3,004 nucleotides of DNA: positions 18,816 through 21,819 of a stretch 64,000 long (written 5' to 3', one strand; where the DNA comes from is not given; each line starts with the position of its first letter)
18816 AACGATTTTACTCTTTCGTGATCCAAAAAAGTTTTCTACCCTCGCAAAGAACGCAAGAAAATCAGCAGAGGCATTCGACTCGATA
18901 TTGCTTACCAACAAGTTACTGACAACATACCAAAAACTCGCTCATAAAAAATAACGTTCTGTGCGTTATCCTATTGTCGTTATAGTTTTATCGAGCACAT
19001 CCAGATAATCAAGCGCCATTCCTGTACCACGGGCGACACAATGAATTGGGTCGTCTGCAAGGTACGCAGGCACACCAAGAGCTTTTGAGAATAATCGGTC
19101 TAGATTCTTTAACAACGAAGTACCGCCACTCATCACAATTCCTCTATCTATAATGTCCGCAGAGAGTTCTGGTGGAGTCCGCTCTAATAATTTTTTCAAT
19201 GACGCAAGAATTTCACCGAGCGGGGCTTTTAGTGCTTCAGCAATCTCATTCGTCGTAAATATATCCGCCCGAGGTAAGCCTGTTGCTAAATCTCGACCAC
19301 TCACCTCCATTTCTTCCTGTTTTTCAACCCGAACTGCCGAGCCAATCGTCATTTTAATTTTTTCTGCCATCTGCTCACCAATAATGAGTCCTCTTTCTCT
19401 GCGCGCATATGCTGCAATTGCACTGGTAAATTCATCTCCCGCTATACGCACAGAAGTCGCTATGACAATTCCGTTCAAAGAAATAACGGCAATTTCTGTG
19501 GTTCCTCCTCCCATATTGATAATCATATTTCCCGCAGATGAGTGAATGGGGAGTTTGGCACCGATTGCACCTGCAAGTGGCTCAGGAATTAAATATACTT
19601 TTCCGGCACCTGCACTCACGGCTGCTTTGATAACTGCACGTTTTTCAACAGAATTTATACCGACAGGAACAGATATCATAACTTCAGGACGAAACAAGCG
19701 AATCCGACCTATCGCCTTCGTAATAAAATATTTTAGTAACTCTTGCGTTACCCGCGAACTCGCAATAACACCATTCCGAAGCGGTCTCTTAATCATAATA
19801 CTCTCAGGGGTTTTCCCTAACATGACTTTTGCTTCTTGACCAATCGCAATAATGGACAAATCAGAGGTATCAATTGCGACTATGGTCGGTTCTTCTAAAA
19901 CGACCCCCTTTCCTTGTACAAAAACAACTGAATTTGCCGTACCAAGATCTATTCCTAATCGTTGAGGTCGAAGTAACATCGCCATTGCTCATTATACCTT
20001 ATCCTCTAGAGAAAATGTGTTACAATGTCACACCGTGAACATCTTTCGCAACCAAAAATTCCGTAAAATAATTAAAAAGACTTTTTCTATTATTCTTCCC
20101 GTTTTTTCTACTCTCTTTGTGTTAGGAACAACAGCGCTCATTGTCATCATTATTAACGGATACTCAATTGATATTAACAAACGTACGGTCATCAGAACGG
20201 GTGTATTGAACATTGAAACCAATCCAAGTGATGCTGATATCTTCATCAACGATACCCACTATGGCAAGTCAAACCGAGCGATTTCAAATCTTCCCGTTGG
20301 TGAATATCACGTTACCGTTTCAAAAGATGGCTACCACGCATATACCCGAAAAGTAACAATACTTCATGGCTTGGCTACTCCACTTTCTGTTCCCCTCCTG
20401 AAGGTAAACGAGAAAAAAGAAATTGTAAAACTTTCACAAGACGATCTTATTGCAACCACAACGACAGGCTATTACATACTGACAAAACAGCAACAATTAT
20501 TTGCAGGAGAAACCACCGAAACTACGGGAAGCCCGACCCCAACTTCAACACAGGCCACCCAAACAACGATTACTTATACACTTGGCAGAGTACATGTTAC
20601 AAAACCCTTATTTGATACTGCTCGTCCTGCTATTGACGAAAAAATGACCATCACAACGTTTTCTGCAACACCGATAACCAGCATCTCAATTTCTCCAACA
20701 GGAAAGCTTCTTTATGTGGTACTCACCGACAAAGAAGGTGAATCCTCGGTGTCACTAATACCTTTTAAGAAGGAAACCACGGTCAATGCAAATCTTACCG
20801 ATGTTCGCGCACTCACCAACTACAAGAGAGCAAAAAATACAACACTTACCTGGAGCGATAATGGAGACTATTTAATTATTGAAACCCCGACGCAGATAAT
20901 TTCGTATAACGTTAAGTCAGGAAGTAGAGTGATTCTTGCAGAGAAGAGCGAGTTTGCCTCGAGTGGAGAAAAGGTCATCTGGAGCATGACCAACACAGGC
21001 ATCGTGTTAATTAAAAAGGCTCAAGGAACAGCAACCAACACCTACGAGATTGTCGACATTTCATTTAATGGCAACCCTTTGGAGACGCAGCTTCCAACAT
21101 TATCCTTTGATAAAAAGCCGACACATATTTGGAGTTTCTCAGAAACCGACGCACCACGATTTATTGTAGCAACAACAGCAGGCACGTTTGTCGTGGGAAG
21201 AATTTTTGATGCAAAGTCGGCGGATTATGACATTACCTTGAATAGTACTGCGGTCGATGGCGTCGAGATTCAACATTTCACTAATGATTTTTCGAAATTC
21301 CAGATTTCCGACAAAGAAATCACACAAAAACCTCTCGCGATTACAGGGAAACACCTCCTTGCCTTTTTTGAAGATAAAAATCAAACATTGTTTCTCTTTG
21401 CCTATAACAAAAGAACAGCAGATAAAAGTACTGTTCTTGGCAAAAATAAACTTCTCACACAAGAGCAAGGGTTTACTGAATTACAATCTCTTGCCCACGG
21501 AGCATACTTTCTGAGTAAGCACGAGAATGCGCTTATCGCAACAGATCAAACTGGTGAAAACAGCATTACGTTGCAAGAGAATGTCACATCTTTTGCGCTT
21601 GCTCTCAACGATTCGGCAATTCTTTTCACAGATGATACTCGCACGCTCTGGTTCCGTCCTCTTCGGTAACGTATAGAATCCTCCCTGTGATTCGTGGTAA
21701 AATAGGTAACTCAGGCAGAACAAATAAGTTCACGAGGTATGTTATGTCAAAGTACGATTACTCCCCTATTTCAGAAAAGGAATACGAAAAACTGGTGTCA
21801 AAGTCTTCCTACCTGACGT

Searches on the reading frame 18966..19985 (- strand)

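Call 14: search_protein_families(library=pfam, proteins=[window:18966-19985:-], max_evalue=0.01)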
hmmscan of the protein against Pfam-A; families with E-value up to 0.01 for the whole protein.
window:18966-19985:- (339 aa): 4 families
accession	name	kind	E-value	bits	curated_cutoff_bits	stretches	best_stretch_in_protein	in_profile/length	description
PF06723.19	MreB_Mbl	-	2.1e-125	418.4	27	1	9-330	3-324/327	MreB/Mbl protein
PF14450.12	FtsA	-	2.8e-12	47.5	31.8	1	155-310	2-110/127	Cell division protein FtsA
PF00012.26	HSP70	-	4.9e-06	25.5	20.6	1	74-198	108-238/599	Hsp70 protein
PF00022.25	Actin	-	0.0031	16.6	27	0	60-213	56-206/410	Actin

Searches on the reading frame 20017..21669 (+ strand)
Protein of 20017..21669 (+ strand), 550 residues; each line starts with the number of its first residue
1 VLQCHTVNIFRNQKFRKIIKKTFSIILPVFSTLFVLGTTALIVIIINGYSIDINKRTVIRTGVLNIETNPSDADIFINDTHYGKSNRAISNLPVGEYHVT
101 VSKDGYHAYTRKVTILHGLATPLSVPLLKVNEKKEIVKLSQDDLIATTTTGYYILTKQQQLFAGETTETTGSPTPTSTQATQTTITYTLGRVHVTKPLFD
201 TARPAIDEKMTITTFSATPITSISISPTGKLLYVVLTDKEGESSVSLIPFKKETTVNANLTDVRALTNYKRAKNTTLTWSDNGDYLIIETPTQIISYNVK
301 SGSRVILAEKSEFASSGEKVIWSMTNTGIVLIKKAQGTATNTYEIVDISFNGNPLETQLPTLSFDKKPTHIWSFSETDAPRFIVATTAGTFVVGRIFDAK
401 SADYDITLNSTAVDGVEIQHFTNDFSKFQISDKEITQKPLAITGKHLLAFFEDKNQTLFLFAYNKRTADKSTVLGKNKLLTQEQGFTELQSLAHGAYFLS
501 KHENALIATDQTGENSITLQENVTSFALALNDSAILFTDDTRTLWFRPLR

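Call 14: search_protein_families(library=pfam, proteins=[window:20017-21669:+], max_evalue=0.01)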
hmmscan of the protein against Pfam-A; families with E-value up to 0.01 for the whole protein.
window:20017-21669:+ (550 aa): 2 families
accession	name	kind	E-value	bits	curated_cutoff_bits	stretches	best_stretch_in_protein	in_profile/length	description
PF08308.17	PEGA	-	9.4e-14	51.5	20.8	1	62-127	2-67/71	PEGA domain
PF13620.12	CarboxypepD_reg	-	0.00034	21.3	32.3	1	89-126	42-80/82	Carboxypeptidase regulatory-like domain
